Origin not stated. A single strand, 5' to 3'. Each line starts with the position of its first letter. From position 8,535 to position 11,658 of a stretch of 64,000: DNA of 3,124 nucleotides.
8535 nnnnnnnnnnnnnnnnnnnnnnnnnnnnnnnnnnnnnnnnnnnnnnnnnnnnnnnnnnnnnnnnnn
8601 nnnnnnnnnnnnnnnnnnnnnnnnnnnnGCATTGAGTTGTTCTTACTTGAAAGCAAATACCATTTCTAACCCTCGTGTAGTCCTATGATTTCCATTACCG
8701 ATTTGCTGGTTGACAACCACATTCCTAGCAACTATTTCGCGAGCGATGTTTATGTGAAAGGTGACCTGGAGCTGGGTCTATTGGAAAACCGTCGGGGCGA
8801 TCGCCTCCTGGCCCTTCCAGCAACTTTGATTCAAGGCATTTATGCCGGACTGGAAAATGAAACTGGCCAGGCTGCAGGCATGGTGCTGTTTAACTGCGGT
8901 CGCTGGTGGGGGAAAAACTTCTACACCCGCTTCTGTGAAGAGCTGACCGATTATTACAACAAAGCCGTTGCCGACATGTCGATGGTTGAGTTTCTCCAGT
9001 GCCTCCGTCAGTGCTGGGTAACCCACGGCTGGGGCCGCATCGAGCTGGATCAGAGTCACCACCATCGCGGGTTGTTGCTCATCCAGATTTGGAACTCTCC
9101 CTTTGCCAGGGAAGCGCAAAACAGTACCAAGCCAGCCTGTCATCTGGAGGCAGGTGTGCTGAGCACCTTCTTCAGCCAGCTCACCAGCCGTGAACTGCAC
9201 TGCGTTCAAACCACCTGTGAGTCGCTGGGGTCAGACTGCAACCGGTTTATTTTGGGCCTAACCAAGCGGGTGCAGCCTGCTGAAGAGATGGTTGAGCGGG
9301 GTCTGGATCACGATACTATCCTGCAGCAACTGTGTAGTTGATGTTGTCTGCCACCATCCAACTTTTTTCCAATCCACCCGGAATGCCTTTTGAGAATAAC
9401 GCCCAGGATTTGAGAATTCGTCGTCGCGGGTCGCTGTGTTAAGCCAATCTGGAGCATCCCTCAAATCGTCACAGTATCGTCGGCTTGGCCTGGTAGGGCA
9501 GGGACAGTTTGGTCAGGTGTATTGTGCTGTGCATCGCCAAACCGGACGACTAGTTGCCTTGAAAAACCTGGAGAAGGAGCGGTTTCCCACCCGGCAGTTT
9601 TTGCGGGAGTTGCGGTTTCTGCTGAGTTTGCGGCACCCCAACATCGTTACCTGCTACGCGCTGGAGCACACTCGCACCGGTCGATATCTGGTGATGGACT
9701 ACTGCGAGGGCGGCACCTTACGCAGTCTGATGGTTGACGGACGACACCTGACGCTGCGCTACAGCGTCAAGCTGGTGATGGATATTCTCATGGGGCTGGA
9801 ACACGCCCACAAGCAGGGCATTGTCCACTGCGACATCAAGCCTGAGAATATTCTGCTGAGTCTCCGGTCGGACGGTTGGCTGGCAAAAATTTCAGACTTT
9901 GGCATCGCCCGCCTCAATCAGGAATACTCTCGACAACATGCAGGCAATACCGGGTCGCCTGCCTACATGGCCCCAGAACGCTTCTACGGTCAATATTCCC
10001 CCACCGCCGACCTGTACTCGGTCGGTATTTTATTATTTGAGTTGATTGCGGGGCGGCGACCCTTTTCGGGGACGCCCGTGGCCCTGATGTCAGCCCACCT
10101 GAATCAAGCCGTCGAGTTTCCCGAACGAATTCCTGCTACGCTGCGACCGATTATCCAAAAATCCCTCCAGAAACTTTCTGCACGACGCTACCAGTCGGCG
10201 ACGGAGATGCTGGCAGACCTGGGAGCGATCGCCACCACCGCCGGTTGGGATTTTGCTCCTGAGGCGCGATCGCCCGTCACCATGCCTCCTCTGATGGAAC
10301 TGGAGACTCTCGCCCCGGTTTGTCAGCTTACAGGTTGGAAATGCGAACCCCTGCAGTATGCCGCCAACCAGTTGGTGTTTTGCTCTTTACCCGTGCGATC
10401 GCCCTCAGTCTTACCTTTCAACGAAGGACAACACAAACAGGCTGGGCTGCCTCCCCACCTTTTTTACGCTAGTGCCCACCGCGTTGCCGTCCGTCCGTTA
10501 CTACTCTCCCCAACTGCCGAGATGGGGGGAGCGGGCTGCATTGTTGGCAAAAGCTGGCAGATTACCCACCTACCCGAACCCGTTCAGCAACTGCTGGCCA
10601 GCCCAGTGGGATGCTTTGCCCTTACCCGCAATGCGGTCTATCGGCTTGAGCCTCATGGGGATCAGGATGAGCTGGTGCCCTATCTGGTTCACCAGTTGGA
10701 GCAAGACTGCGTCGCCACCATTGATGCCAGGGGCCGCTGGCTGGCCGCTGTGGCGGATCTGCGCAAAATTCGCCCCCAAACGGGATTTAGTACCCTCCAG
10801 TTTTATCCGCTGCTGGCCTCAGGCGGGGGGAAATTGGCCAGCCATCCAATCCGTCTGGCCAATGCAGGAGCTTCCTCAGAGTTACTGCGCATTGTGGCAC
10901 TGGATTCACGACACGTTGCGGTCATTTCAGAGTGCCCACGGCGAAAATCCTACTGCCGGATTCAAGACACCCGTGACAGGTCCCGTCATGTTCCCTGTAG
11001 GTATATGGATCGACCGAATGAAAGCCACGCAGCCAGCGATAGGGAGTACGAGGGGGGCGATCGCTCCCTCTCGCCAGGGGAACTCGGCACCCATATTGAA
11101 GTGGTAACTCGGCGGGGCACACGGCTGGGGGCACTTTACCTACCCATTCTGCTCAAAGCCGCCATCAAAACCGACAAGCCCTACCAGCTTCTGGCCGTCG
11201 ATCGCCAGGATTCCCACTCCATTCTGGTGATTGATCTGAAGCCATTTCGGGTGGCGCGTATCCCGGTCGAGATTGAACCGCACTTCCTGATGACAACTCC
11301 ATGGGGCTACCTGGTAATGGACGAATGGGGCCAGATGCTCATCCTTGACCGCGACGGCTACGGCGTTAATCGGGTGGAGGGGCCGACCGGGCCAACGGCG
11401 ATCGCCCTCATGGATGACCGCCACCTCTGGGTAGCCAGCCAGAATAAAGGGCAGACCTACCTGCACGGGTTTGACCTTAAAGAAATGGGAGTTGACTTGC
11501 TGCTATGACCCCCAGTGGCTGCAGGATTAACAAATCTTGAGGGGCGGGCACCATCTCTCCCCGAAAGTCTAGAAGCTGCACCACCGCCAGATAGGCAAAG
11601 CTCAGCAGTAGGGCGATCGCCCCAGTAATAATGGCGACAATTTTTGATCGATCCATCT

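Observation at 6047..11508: Duplicated cassette of a phycobilisome-fold protein and a V4R-domain protein, followed by a Ser/Thr kinase: candidate undescribed sensory/signalling module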

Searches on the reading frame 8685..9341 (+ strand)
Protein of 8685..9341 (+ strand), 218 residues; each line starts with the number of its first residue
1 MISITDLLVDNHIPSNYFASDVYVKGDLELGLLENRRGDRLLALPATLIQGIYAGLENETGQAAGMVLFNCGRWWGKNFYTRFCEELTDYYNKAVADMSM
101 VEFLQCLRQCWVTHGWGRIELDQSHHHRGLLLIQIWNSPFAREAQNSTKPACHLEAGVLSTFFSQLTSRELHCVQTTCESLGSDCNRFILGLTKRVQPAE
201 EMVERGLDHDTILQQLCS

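Call 3: search_protein_families(library=pfam, proteins=[window:8685-9341:+], max_evalue=0.1)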
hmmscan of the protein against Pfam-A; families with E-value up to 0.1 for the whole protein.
window:8685-9341:+ (218 aa): 2 families
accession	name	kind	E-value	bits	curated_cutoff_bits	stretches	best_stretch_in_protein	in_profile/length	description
PF02830.23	V4R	-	7.1e-16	58.5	31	1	133-191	3-61/62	V4R domain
PF10702.14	DUF2507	-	0.0013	19.1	35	1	90-177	26-111/123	Protein of unknown function (DUF2507)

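Call 4: search_protein_families(library=ncbifam, proteins=[window:8685-9341:+], max_evalue=0.1)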
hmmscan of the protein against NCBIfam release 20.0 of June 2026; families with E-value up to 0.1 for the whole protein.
window:8685-9341:+ (218 aa): 1 family
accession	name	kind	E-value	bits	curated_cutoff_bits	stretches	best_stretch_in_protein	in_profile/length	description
NF053755.1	MsvR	equivalog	8.8e-09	35.4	220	1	92-189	142-235/236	transcriptional factor MsvR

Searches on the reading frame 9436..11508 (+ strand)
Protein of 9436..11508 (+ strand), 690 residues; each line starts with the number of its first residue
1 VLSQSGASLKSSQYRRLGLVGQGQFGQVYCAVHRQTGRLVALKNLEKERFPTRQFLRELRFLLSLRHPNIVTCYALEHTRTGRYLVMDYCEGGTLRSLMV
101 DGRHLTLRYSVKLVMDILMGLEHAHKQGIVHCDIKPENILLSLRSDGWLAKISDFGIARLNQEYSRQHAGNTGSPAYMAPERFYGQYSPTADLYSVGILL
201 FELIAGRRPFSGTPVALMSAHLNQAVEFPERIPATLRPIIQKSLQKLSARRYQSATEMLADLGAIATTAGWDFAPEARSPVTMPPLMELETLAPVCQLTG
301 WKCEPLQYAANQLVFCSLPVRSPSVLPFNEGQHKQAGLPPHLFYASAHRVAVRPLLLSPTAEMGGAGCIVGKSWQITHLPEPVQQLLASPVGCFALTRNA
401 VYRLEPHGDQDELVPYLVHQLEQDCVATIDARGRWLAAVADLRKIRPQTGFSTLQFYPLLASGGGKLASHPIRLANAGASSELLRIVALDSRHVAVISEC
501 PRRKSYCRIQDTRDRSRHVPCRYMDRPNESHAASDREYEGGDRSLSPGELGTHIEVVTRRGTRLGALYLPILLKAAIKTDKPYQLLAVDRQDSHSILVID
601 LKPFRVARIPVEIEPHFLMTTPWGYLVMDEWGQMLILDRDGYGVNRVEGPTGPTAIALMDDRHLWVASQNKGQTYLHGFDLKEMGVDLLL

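Call 3: search_protein_families(library=pfam, proteins=[window:9436-11508:+], max_evalue=0.1)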
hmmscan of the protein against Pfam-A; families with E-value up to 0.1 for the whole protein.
window:9436-11508:+ (690 aa): 4 families
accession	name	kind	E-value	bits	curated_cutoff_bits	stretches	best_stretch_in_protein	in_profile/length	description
PF00069.31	Pkinase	-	5.8e-54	183.7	31.7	1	14-259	1-258/263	Protein kinase domain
PF07714.23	PK_Tyr_Ser-Thr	-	2.2e-37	129.2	23.1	1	20-252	7-249/258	Protein tyrosine and serine/threonine kinase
PF03109.22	ABC1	-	8.9e-05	22.2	22.9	1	77-167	137-223/244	ABC1 atypical kinase-like domain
PF01636.29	APH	-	0.078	13.2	23.2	0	124-156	165-195/239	Phosphotransferase enzyme family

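Call 4: search_protein_families(library=ncbifam, proteins=[window:9436-11508:+], max_evalue=0.1)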
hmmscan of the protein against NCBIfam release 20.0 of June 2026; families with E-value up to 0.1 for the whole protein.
window:9436-11508:+ (690 aa): 19 families
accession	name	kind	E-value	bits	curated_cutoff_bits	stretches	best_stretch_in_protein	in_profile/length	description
NF033483.0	PknB_PASTA_kin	equivalog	1.1e-58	199.7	450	1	13-267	8-270/563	Stk1 family PASTA domain-containing Ser/Thr kinase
NF047741.1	antiphage_MADS6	equivalog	4.7e-44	150.9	460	2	94-293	284-488/612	methylation-associated defense system protein kinase MAD6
NF052427.1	StpK7MSMEG_1200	equivalog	4.3e-38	131.2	900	1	13-261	8-264/601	serine/threonine protein kinase StpK7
TIGR03903.1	TOMM_kin_cyc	equivalog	5.3e-31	107.4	705.75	1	36-266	2-248/1267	TOMM system kinase/cyclase fusion protein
NF009651.0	PRK13184.1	equivalog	1.6e-26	92.6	839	1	13-262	3-287/932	serine/threonine-protein kinase PknD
NF038150.1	lanthi_synth_IV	equivalog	4.8e-21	74.8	650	1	24-268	201-459/851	class IV lanthionine synthetase LanL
NF043056.1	T4SS_LegK1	equivalog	5.2e-16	58.3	550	1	25-203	96-283/516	Dot/Icm T4SS effector kinase LegK1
NF033442.0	BREX_PglW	equivalog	2.5e-15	55.3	990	1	48-266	250-487/1391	BREX system serine/threonine kinase PglW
NF053615.1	SerThrKinAfsKStmc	equivalog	6.5e-12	44.9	1300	1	15-266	16-268/809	protein serine/threonine kinase AfsK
NF038151.1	lanthi_synth_III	equivalog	2.2e-08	33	575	1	28-233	236-451/833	class III lanthionine synthetase LanKC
NF058632.1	SerThrKinPrkT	equivalog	2e-07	30.3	280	1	12-142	21-151/322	serine/threonine protein kinase PrkT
TIGR03724.2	arch_bud32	equivalog_domain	2.7e-06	27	125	1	51-164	36-137/193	KEOPS complex kinase/ATPase Bud32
NF011464.0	PRK14879.1-7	equivalog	3.6e-05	23.6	246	1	54-162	52-153/221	Kae1-associated kinase Bud32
NF041408.1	XopAU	subfamily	5.4e-05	23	450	1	110-207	330-418/498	XopAU family type III secretion system effector serine/threonine kinase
NF011463.0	PRK14879.1-4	equivalog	6.3e-05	22.5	188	1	49-163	59-165/237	Kae1-associated kinase Bud32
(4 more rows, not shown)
